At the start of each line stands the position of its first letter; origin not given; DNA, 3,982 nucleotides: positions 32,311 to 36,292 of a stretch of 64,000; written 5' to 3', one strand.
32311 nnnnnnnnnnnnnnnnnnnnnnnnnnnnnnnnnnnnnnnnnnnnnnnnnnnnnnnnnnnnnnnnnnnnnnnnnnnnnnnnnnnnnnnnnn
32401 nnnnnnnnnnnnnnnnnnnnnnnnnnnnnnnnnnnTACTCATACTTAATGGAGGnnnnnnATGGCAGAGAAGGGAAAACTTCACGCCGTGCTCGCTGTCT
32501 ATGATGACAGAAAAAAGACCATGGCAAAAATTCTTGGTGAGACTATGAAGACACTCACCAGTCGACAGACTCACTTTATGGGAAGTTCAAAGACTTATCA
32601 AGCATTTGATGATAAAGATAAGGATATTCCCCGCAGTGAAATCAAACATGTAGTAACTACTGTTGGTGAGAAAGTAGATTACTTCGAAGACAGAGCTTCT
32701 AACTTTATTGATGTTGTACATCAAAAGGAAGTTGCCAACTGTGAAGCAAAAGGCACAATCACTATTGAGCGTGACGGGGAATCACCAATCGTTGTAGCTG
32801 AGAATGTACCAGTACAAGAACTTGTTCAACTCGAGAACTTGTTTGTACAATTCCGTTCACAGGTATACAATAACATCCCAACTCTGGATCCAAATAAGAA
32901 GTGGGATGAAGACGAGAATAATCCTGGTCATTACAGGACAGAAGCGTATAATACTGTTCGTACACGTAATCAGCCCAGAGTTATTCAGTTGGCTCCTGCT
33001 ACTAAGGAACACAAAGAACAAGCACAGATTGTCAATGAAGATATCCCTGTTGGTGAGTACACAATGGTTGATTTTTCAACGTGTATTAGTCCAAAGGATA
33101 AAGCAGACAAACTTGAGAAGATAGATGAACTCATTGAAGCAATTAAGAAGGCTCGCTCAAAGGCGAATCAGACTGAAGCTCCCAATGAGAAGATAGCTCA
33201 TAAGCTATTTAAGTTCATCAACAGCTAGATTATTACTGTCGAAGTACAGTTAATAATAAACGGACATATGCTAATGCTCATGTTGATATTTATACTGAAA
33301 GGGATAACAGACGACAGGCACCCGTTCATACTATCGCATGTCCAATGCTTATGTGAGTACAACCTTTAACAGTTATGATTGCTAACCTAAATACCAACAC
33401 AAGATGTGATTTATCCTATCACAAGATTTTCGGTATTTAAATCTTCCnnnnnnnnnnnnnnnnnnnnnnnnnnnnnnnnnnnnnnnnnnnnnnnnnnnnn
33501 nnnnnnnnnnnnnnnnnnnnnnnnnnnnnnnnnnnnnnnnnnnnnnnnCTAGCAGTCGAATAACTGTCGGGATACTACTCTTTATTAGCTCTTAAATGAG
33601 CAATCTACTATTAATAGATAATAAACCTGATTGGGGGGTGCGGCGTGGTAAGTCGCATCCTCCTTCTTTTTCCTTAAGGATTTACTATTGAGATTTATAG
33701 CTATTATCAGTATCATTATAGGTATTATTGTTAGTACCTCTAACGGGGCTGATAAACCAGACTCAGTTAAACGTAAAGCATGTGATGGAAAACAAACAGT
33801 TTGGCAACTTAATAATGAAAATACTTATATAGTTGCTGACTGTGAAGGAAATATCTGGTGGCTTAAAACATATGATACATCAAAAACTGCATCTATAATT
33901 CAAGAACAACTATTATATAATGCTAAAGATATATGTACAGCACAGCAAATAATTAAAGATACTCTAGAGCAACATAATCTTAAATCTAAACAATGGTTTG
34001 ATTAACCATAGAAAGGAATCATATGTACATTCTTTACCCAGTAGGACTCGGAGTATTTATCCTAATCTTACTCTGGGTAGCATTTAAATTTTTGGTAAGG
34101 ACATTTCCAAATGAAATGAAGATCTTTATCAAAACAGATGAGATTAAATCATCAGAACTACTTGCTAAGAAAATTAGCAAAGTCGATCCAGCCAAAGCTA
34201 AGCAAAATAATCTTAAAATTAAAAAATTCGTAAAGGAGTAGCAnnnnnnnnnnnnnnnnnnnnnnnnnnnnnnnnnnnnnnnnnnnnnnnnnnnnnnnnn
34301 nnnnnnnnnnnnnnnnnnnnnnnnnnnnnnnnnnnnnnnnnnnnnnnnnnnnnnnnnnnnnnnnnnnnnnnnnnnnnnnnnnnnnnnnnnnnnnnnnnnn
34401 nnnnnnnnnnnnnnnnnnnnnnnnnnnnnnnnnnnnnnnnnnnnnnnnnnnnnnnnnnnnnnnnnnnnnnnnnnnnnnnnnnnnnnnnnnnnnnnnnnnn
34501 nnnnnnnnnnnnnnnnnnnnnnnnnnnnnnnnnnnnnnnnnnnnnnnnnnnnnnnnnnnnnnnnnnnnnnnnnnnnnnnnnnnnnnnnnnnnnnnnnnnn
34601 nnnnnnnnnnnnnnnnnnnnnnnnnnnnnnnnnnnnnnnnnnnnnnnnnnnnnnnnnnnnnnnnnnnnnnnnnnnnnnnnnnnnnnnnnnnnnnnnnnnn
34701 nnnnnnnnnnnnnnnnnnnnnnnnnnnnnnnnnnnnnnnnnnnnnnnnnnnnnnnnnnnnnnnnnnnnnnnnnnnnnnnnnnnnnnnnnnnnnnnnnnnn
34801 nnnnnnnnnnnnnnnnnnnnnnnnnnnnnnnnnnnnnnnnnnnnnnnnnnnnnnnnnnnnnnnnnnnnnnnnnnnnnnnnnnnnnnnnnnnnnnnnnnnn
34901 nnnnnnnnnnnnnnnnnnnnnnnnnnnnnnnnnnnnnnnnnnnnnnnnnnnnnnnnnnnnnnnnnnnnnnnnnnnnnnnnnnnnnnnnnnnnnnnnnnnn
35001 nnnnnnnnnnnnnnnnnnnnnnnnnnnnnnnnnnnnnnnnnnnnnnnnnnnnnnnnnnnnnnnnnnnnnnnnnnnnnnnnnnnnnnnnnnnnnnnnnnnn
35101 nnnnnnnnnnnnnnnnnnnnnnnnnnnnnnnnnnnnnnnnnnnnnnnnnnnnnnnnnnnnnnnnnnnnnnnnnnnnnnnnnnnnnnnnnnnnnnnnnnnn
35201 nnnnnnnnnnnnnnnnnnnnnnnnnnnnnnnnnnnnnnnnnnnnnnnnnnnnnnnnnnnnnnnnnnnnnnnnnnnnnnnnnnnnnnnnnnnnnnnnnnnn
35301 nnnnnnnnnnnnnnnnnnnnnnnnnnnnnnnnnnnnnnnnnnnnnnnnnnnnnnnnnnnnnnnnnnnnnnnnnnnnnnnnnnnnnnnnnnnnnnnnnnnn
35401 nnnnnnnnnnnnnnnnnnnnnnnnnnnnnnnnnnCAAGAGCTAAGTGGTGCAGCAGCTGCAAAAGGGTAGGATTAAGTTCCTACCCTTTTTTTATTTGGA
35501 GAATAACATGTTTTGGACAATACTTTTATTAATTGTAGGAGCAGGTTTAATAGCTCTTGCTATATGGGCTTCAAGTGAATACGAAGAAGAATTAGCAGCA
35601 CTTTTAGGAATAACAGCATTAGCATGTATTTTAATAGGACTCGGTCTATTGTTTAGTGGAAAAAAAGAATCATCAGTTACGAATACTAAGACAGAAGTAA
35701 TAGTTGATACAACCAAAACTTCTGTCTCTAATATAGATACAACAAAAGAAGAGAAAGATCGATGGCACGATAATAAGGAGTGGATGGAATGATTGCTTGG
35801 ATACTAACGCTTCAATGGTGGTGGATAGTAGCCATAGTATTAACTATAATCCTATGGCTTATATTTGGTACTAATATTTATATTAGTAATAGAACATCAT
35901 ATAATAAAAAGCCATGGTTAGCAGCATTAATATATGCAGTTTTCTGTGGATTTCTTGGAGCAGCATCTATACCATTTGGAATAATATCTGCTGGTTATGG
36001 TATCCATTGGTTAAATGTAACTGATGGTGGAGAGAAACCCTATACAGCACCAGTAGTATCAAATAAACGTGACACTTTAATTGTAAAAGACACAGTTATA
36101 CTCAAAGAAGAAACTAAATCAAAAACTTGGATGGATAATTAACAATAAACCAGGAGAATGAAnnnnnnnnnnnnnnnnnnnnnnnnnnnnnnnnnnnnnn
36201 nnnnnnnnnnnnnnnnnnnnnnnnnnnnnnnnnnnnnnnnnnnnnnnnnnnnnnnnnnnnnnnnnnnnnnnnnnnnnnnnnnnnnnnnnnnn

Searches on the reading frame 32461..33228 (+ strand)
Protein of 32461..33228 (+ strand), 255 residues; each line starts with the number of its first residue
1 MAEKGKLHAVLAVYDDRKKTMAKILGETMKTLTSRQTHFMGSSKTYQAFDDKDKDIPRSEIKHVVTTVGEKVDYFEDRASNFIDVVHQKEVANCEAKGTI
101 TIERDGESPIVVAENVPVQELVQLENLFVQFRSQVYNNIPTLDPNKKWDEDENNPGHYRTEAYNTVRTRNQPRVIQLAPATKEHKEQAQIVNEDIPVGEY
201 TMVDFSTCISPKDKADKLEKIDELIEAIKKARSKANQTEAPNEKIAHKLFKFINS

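Call 42: search_protein_families(library=pfam, max_evalue=0.05, proteins=[window:32461-33228:+])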
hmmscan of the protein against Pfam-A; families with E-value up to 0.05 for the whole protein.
window:32461-33228:+ (255 aa): 1 family
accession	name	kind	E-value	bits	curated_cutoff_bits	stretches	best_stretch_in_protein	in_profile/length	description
PF25283.1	DUF7873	-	1.5e-62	212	27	1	5-254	2-242/244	Family of unknown function (DUF7873)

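Call 61: search_dna_similar(query=window:32461-33228:+, collection=phages, mode=protein, max_rows=12)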
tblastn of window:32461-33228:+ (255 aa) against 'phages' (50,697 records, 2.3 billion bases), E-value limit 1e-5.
Records with a match: 90; places in all: 90; records where one place covers at least 80% of the query: 90.
Best place of each record, by identity: <60% 90.
By first word of the organism name: Vibrio 29; Prevotella 15; Rhizobium 12; Gordonia 12; Klebsiella 7; Serratia 6; Arthrobacter 3; Pseudanabaena 2; Ralstonia 2; Rhodococcus 1; and 1 more.
By host as written in the record: - 33; Prevotella sp. 15; Gordonia terrae 3612 12; Klebsiella pneumoniae 9; Rhizobium sp. N941 2; Rhizobium phaseoli INC1-2 2; Klebsiella pneumoniae K6592 2; Arthrobacter globiformis NRRL B-2979 SEA 2; and 13 more.
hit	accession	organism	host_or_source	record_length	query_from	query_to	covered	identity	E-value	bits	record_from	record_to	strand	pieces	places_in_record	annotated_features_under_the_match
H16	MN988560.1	Rhizobium phage RHph_TM21B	R. phaseoli INC 1-2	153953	5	254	98%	36.4%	8e-37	143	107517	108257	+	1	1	hypothetical protein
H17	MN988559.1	Rhizobium phage RHph_TM39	R. phaseoli S20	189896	5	254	98%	36.4%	8e-37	143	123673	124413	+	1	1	hypothetical protein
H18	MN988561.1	Rhizobium phage RHph_TM61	R. etli NXC12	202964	5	254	98%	36.4%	8e-37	143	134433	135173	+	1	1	hypothetical protein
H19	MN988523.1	Rhizobium phage RHph_TM2_3B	Rhizobium phaseoli T2_3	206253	5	254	98%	36.4%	8e-37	143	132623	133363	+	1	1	hypothetical protein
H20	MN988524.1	Rhizobium phage RHph_TM3_3_6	Rhizobium phaseoli T3_6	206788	5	254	98%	36.4%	8e-37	143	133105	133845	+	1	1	hypothetical protein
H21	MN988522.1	Rhizobium phage RHph_TM40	Rhizobium leg. CIAT894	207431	5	254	98%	36.4%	8e-37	143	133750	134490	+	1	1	hypothetical protein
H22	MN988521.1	Rhizobium phage RHph_TM30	Rhizobium sp. N941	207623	5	254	98%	36.4%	8e-37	143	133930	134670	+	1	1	hypothetical protein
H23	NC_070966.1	Rhizobium phage RHph_TM30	Rhizobium sp. N941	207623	5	254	98%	36.4%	8e-37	143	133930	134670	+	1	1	hypothetical protein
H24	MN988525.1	Rhizobium phage RHph_Y65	Rhizobium phaseoli INC1-2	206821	5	254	98%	36.4%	2e-35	139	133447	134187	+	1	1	hypothetical protein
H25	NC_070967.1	Rhizobium phage RHph_Y65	Rhizobium phaseoli INC1-2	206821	5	254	98%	36.4%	2e-35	139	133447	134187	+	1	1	hypothetical protein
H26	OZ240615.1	Klebsiella phage vB_KpM_Centimanus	-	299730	5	253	98%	33.1%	1e-23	105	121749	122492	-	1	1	hypothetical protein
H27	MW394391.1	Klebsiella phage vB_KpM_FBKp24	Klebsiella pneumoniae K6592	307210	5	253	98%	33.1%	1e-23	105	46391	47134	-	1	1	hypothetical protein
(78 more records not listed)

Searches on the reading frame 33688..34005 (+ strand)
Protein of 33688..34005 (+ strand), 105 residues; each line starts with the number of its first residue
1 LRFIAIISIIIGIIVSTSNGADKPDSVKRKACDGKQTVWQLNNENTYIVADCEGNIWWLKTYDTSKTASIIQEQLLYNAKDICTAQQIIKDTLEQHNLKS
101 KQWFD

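Call 106: search_protein_families(library=pfam, max_evalue=0.05, proteins=[window:33688-34005:+])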
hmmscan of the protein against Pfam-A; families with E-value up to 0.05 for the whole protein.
window:33688-34005:+ (105 aa): 1 family
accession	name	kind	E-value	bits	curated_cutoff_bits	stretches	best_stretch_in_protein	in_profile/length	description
PF16396.11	DUF5005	-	0.047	12.9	29.6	0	35-91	281-334/443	Domain of unknown function (DUF5005)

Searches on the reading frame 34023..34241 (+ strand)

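Call 67: search_protein_families(library=pfam, max_evalue=0.1, proteins=[window:34023-34241:+])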
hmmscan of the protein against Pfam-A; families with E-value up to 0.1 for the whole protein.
window:34023-34241:+ (72 aa): 1 family
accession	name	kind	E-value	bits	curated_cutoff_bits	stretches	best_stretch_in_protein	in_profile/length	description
PF25810.1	TMEM218_N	-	0.013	15.9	27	1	6-21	7-22/60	Transmembrane protein 218, N-terminal domain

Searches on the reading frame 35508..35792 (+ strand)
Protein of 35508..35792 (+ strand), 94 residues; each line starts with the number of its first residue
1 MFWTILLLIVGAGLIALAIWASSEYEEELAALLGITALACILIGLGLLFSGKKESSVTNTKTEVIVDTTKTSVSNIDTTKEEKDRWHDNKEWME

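Call 106: search_protein_families(library=pfam, max_evalue=0.05, proteins=[window:35508-35792:+])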
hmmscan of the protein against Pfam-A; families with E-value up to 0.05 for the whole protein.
window:35508-35792:+ (94 aa): 6 families
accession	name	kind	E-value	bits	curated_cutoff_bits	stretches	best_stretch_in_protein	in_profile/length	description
PF24961.1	NfeD_membrane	-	0.0011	19.4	26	1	2-56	49-97/119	NfeD integral membrane domain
PF05251.17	Ost5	-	0.0066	17.1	27.4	1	4-49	16-64/73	Oligosaccharyltransferase subunit 5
PF12698.13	ABC2_membrane_3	-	0.0067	16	31.6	0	35-81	7-57/347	ABC-2 family transporter protein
PF07332.16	Phage_holin_3_6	-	0.0084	16.6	28.4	1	5-71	46-110/116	Putative Actinobacterial Holin-X, holin superfamily III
PF09605.15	Trep_Strep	-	0.015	15.7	28.7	1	1-61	76-136/185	Hypothetical bacterial integral membrane protein (Trep_Strep)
PF06800.18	Sugar_transport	-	0.017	14.9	26.3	1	9-60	93-142/280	Sugar transport protein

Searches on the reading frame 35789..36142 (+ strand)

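Call 59: search_protein_families(library=pfam, max_evalue=0.05, proteins=[window:35789-36142:+])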
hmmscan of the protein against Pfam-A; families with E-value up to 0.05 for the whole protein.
window:35789-36142:+ (117 aa): 2 families
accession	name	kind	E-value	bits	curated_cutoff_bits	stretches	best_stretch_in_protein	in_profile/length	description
PF22954.2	DUF7027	-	0.027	14.8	27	0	13-60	8-54/100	Domain of unknown function (DUF7027)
PF13567.11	DUF4131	-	0.027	14.6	31.6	1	10-60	6-49/165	Domain of unknown function (DUF4131)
